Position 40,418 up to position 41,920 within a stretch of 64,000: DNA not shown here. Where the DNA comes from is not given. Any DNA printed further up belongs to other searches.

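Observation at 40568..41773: FRG-domain protein fused to TPR repeats as a candidate sensor/effector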

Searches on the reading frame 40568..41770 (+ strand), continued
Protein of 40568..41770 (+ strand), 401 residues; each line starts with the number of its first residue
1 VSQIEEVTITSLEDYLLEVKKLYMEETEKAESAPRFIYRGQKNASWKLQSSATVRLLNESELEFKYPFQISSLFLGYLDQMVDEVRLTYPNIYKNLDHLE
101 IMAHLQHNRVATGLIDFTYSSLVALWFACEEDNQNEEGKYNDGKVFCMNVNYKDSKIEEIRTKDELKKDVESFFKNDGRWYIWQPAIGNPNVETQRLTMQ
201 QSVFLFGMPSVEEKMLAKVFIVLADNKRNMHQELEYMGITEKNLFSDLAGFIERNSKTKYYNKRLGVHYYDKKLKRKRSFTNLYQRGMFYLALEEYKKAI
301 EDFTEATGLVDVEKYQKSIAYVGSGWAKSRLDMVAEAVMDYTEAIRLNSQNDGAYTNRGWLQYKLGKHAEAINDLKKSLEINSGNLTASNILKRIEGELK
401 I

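Call 49: find_related_loci(query=A1, collection=genome_contigs, flank=10000)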
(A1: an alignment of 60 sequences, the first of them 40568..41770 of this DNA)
Query A1 (401 aa) in genome_contigs; peptide patterns used: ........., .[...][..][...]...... (x = any residue, [..] = any of these).
81 stretches matched a pattern; 71 encode a relative of the query (tblastn E <= 1e-3); 68 distinct loci.
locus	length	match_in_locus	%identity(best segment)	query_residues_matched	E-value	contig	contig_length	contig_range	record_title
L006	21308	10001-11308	41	5-383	2e-96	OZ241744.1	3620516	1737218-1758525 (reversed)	MAG: uncultured Candidatus Binatia bacterium isolate 1a802767-3803-4637-ab5b-ce8b9f0f9348 genome assembly, chromosome: 1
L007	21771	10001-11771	48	5-400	1e-83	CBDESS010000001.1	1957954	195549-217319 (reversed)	MAG: uncultured Candidatus Binatia bacterium isolate d285014b-b5bd-45bc-989a-fc635d2899d5 genome assembly, contig: conti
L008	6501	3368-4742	48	1-396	3e-81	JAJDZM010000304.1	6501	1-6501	MAG: Candidatus Binatia bacterium isolate jk18x40bins.50 k141_277283, whole genome shotgun sequence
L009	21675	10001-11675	49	9-383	1e-83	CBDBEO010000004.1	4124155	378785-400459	MAG: uncultured Candidatus Binatia bacterium isolate d69ef4bc-d7cd-432e-8a93-c2be756c76d7 genome assembly, contig: conti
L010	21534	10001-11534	48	1-390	1e-80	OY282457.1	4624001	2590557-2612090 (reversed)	MAG: uncultured Candidatus Binatia bacterium genome assembly, chromosome: 1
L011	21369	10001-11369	48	1-399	1e-83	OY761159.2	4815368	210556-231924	MAG: Candidatus Binatia bacterium isolate a3054953-5fa8-48fb-90a5-e173aac96f7a genome assembly, chromosome: 1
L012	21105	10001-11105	48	1-381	5e-84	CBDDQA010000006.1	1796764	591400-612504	MAG: uncultured Candidatus Binatia bacterium isolate 6ae7d3f7-6f3a-412e-99ff-c928d72fc6b4 genome assembly, contig: conti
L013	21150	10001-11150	45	1-388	4e-79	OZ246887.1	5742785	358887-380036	MAG: Candidatus Binatia bacterium isolate b8ec8574-1247-4dd4-b016-8701380be1a0 genome assembly, chromosome: 1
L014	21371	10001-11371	43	9-383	2e-88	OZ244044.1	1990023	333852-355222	MAG: Thermodesulfobacteriota bacterium isolate 562d5969-4c6f-403f-ab6b-3350694af712 genome assembly, chromosome: 1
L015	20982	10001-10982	46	9-381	7e-77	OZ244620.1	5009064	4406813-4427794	MAG: uncultured Candidatus Binatia bacterium isolate a6e05b1d-2203-4d92-b789-b8e4a46226c9 genome assembly, chromosome: 1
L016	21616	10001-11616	47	7-401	7e-68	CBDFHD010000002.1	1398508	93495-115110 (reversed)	MAG: Candidatus Poribacteria bacterium isolate 3ddb7f14-4d05-4080-9b3f-f5d75a2c5508 genome assembly, contig: contig_2, w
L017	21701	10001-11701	37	7-381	6e-67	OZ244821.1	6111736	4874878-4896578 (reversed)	MAG: Candidatus Poribacteria bacterium isolate f8e195d4-717b-4ac2-aaf5-fcbd41c48ae0 genome assembly, chromosome: 1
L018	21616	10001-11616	45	7-390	2e-66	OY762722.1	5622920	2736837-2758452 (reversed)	MAG: Candidatus Poribacteria bacterium isolate ed6806d3-dd7a-4409-98ee-5b7e1ebe3502 genome assembly, chromosome: 1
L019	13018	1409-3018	45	7-381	7e-66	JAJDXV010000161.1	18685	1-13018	MAG: Candidatus Poribacteria bacterium isolate jk18x27bins.53 k141_1068216, whole genome shotgun sequence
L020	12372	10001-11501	45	7-390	5e-69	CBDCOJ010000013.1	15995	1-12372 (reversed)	MAG: Candidatus Poribacteria bacterium isolate dbd3b75f-bfae-4d18-bb17-8f704a16f2b4 genome assembly, contig: contig_13,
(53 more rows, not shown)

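Call 56: fold_search(model_id=the predicted structure, library=viral)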
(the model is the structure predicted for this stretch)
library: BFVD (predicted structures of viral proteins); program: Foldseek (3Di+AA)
matches with E <= 10: 423; with E <= 0.001: 6
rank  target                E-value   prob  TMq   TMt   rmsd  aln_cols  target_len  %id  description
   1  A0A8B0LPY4            1.9e-05  1.00  0.32  0.51   1.9       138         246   25  Tetratricopeptide repeat protein [uncultured archaeal virus]
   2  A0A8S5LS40            1.1e-04  1.00  0.30  0.36  12.4       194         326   11  Chaperone protein [Siphoviridae sp. ctMAv2]
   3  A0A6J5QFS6            2.1e-04  1.00  0.28  0.20  12.1       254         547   10  Glycosyltransferase 2-like [uncultured Caudovirales phage]
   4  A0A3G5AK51            5.1e-04  1.00  0.25  0.22  11.1       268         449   13  Glycosyltransferase [Solumvirus sp.]
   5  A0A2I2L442            7.1e-04  1.00  0.27  0.72   2.7       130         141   21  Tetratricopeptide repeat protein [Orpheovirus IHUMI-LCC2]
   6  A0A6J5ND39            9.1e-04  1.00  0.29  0.15   3.4       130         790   13  Glycosyltransferase, DXD sugar-binding motif [uncultured Caudovirales phage]
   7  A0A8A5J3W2            1.0e-03  1.00  0.28  0.61   3.0       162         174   14  (no name in the UniProt tables at hand)
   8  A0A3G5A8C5            1.2e-03  1.00  0.25  0.31   4.6       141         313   13  Gamma-soluble NSF attachment protein [Homavirus sp.]
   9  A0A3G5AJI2            1.4e-03  1.00  0.29  0.23  14.5       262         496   11  Glycosyltransferase [Solivirus sp.]
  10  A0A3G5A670            1.4e-03  1.00  0.27  0.17   4.3       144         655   19  Uncharacterized protein [Harvfovirus sp.]
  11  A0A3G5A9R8            1.5e-03  1.00  0.25  0.43   2.6       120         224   18  Sel1 repeat family protein [Hyperionvirus sp.]
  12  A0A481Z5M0            1.5e-03  1.00  0.24  0.21  16.1       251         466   13  Glycosyl transferase family 2 [Pithovirus LCPAC202]
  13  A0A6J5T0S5            1.6e-03  1.00  0.25  0.14   9.6       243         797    7  Glycosyltransferase, DXD sugar-binding motif [uncultured Caudovirales phage]
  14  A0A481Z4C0            1.6e-03  1.00  0.27  0.16   9.8       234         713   12  Glycosyl transferase family 2 [Pithovirus LCPAC104]
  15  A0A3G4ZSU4            1.7e-03  1.00  0.31  0.42   3.3       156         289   14  Tetratricopeptide repeat protein [Edafosvirus sp.]
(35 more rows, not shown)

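Call 59: search_dna_similar(query=window:40568-41770:+, collection=plasmids, mode=protein, max_evalue=0.001, max_rows=25)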
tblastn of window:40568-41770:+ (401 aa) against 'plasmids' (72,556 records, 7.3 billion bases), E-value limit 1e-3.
Records with a match: 88; places in all: 129; records where one place covers at least 80% of the query: 0.
Best place of each record, by identity: <60% 88.
By first word of the organism name: Lactiplantibacillus 13; Nostoc 10; Calothrix 5; Pantoea 4; Planktothrix 4; Pediococcus 4; Gloeothece 3; Herbiconiux 2; Paraburkholderia 2; Fulvitalea 2; and 32 more.
By predicted mobility (MOB-suite, as given by PLSDB): non-mobilizable 44; mobilizable 25; conjugative 19.
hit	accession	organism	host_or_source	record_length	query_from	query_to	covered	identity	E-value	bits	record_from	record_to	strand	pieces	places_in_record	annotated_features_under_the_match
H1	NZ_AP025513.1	Vibrio tasmaniensis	-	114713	9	272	66%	25.9%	2e-4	51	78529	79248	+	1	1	FRG domain-containing protein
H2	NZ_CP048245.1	Ewingella americana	Flammulina filiformis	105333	36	264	57%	26.7%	2e-8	64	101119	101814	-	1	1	FRG domain-containing protein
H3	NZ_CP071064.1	Enterobacter mori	Homo sapiens,ascites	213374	13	258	61%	24.3%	1e-4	52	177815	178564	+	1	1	FRG domain-containing protein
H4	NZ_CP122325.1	Pantoea agglomerans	Beta vulgaris,whole organism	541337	12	258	62%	23.8%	7e-6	56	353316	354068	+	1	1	FRG domain-containing protein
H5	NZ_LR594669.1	Variovorax sp. SRS16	linuron-contaminated soil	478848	14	251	59%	24.6%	3e-7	61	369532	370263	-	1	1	FRG domain-containing protein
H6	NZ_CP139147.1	Herbiconiux sp. KACC 21604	single cell,Flower of Salvia splendens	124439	35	232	49%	28.7%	5e-6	56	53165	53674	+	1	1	FRG domain-containing protein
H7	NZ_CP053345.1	Herbiconiux sp. SALV-R1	Salvia splendens,cell culture,flower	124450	35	232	49%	28.7%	5e-6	56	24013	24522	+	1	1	FRG domain-containing protein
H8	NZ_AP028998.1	Paraburkholderia sp. 22B1P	-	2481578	36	251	54%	25.9%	2e-5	54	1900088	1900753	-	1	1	none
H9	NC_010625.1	Paraburkholderia phymatum STM815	-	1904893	36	250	54%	22.8%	6e-5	53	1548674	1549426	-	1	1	record has no annotation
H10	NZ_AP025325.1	Fulvitalea axinellae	-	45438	212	382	43%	28.4%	2e-5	55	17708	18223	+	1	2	tetratricopeptide repeat protein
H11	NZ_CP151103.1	Nostoc sp. UHCC 0302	isolated culture,lake sediment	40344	227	381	39%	29.5%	9e-7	59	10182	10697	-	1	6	tetratricopeptide repeat protein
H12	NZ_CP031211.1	Levilactobacillus brevis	-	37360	9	185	44%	25.1%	1e-5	56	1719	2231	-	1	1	FRG domain-containing protein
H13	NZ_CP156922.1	Levilactobacillus brevis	feces,Tenebrio Molitor feces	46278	9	185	44%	25.1%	1e-5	56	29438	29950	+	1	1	FRG domain-containing protein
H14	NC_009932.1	Acaryochloris marina MBIC11017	-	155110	262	390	32%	33.8%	3e-9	67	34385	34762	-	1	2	tetratricopeptide repeat protein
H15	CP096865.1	Lactiplantibacillus plantarum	pure culture,mulberry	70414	9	185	44%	24.6%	6e-5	53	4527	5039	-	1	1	FRG domain-containing protein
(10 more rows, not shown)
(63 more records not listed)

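Call 62: find_encoding_contigs(protein=P0006, flank=10000, max_places=2)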
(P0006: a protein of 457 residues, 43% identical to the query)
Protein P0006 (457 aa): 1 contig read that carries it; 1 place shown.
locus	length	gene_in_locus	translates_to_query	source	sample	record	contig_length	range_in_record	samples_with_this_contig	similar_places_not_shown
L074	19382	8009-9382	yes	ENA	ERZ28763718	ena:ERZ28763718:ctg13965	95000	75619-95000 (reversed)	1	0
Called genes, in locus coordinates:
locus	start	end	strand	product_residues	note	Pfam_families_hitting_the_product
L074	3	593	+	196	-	?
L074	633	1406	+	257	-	-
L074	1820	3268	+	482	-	-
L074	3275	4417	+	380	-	PF13428:TPR_14 (faint)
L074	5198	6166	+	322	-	PF13392:HNH_3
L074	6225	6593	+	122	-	-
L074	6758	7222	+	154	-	-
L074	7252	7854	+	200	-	-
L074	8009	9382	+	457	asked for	PF08867:FRG, PF00515:TPR_1 (weak), PF13432:TPR_16, PF13414:TPR_11, PF00515:TPR_1, PF13432:TPR_16, PF00515:TPR_1, PF13414:TPR_11, +16 more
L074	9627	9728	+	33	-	-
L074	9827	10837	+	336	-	-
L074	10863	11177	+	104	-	-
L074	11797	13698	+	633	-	-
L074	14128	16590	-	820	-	PF02463:SMC_N, PF13166:AAA_13 (faint), PF13175:AAA_15 (weak), PF13304:AAA_21 (faint), PF13476:AAA_23, PF13555:AAA_29 (weak), PF02463:SMC_N (weak)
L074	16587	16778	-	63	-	-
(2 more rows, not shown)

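Call 63: find_encoding_contigs(protein=P0017, flank=10000, max_places=2)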
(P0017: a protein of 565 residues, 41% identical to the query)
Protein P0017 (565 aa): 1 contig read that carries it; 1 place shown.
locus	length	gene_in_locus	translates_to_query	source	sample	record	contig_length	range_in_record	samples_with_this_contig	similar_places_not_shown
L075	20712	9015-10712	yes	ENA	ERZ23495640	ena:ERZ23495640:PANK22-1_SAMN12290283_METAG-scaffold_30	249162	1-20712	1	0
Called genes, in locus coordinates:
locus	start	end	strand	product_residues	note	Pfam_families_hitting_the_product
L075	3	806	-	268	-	?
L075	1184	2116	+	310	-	PF00890:FAD_binding_2 (weak), PF01134:GIDA (weak), PF01266:DAO (faint), PF03486:HI0933_like (faint), PF07992:Pyr_redox_2, PF12831:FAD_oxidored (weak), PF13738:Pyr_redox_3, PF00070:Pyr_redox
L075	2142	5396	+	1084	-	PF13091:PLDc_2, PF00176:SNF2-rel_dom (weak), PF00270:DEAD (faint), PF04851:ResIII (faint), PF00271:Helicase_C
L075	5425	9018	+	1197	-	PF02384:N6_Mtase (faint), PF07669:Eco57I, PF12950:TaqI_C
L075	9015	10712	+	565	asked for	PF08867:FRG, PF13432:TPR_16, PF13414:TPR_11, PF00515:TPR_1, PF13414:TPR_11, PF13432:TPR_16, PF00515:TPR_1, PF13414:TPR_11, +29 more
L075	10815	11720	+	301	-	PF08867:FRG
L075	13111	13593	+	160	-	PF13274:SocA_Panacea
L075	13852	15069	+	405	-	PF04326:SLFN_AlbA_2, PF13749:HATPase_c_4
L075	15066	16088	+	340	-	PF01656:CbiA, PF02374:ArsA_ATPase (weak), PF09140:MipZ (weak), PF13614:AAA_31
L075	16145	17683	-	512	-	PF02028:BCCT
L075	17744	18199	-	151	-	PF00903:Glyoxalase, PF13468:Glyoxalase_3 (weak), PF13669:Glyoxalase_4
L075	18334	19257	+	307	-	PF01040:UbiA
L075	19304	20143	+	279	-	PF01435:Peptidase_M48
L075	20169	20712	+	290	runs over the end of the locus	PF12183:NotI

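Call 64: find_encoding_contigs(protein=P0011, flank=10000, max_places=2)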
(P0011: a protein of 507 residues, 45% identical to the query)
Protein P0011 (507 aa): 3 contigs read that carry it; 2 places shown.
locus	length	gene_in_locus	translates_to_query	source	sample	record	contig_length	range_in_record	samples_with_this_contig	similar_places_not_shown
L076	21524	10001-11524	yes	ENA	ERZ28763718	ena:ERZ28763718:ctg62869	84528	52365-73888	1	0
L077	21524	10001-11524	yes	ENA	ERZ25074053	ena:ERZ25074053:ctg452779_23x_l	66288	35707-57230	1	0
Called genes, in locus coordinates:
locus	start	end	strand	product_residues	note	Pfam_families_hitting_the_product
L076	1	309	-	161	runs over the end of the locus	-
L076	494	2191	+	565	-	PF03432:Relaxase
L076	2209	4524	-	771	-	-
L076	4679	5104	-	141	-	-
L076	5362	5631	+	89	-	-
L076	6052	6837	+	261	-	PF00142:Fer4_NifH, PF01656:CbiA, PF06564:CBP_BcsQ, PF09140:MipZ, PF10609:ParA, PF13614:AAA_31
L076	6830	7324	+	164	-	-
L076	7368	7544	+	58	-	-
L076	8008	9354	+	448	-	PF01051:Rep3_N, PF21205:Rep3_C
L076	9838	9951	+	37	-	-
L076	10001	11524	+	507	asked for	PF08867:FRG, PF13414:TPR_11, PF13432:TPR_16, PF13371:TPR_9, PF00515:TPR_1, PF13414:TPR_11, PF00515:TPR_1, PF13432:TPR_16, +28 more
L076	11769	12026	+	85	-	-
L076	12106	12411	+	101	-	-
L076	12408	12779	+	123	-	PF13560:HTH_31, PF01381:HTH_3, PF12844:HTH_19, PF13443:HTH_26 (faint)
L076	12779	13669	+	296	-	PF06114:Peptidase_M78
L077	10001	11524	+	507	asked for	PF08867:FRG, PF13414:TPR_11, PF13432:TPR_16, PF13371:TPR_9, PF00515:TPR_1, PF13414:TPR_11, PF00515:TPR_1, PF13432:TPR_16, +28 more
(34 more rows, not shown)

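Call 65: find_encoding_contigs(protein=P0046, flank=10000, max_places=2)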
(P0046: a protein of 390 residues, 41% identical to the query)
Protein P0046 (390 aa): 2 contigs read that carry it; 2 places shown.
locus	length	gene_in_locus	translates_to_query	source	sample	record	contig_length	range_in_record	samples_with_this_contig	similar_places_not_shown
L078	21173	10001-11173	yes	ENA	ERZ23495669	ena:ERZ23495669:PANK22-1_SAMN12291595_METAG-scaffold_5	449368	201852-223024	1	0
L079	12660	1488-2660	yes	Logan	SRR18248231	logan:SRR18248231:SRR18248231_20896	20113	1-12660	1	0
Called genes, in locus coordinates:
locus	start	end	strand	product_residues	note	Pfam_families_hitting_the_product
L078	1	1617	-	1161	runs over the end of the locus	-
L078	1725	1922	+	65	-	-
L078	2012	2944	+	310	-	PF00890:FAD_binding_2 (weak), PF01134:GIDA (weak), PF01266:DAO (faint), PF03486:HI0933_like (faint), PF07992:Pyr_redox_2, PF12831:FAD_oxidored (weak), PF13738:Pyr_redox_3, PF00070:Pyr_redox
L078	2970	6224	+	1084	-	PF13091:PLDc_2, PF00176:SNF2-rel_dom (weak), PF00270:DEAD (faint), PF04851:ResIII (faint), PF00271:Helicase_C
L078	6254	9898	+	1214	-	PF02384:N6_Mtase (faint), PF07669:Eco57I, PF12950:TaqI_C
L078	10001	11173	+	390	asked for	PF13371:TPR_9 (faint), PF08867:FRG, PF13181:TPR_8 (faint), PF00515:TPR_1 (weak), PF07719:TPR_2 (faint), PF13414:TPR_11, PF13424:TPR_12 (faint), PF00515:TPR_1 (weak), +1 more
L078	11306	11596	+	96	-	-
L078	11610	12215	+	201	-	PF22769:DCD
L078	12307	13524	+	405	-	PF04326:SLFN_AlbA_2, PF13749:HATPase_c_4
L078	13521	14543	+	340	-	PF01656:CbiA, PF02374:ArsA_ATPase (weak), PF09140:MipZ (weak), PF13614:AAA_31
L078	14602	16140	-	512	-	PF02028:BCCT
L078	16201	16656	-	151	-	PF00903:Glyoxalase, PF13468:Glyoxalase_3 (weak), PF13669:Glyoxalase_4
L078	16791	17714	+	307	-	PF01040:UbiA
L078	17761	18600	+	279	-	PF01435:Peptidase_M48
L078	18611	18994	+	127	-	-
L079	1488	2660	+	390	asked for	PF13371:TPR_9 (faint), PF08867:FRG, PF13181:TPR_8 (faint), PF00515:TPR_1 (weak), PF07719:TPR_2 (faint), PF13414:TPR_11, PF13424:TPR_12 (faint), PF00515:TPR_1 (weak), +1 more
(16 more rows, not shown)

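Call 67: find_encoding_contigs(protein=P0116, flank=8000, max_places=5)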
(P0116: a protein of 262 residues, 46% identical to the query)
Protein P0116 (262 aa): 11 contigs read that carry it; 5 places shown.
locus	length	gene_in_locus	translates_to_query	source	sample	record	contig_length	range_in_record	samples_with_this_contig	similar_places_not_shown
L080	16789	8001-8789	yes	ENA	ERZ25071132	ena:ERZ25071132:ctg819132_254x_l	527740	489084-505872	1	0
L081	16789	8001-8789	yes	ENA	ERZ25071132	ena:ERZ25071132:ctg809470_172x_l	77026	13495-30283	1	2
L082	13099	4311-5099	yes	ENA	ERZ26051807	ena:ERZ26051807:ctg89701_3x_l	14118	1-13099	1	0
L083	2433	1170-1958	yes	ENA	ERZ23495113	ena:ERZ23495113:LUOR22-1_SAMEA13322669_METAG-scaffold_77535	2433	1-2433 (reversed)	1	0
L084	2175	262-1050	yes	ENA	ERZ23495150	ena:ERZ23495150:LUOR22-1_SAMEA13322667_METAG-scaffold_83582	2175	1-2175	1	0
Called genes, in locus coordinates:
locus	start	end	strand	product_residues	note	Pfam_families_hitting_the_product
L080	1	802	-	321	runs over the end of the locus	PF00291:PALP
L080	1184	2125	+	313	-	-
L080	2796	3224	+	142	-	PF00571:CBS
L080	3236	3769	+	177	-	PF00571:CBS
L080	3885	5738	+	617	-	PF01558:POR, PF01855:POR_N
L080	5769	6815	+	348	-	PF02775:TPP_enzyme_C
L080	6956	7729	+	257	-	PF04951:Peptidase_M55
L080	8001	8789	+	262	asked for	PF08867:FRG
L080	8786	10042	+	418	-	-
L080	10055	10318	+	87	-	-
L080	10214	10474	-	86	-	-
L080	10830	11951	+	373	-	PF00465:Fe-ADH, PF13685:Fe-ADH_2, PF25137:ADH_Fe_C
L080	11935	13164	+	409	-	PF13360:PQQ_2, PF13570:Beta-prop_ACSF4, PF23414:Beta-prop_EML_2 (faint), PF25292:Beta-prop_CGLA (faint), PF01011:PQQ (faint), PF13360:PQQ_2, PF13570:Beta-prop_ACSF4, PF13360:PQQ_2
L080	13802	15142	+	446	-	PF04055:Radical_SAM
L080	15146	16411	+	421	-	PF00501:AMP-binding (weak), PF14535:AMP-binding_C_2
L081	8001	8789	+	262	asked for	PF08867:FRG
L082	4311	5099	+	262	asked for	PF08867:FRG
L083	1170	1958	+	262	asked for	PF08867:FRG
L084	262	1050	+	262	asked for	PF08867:FRG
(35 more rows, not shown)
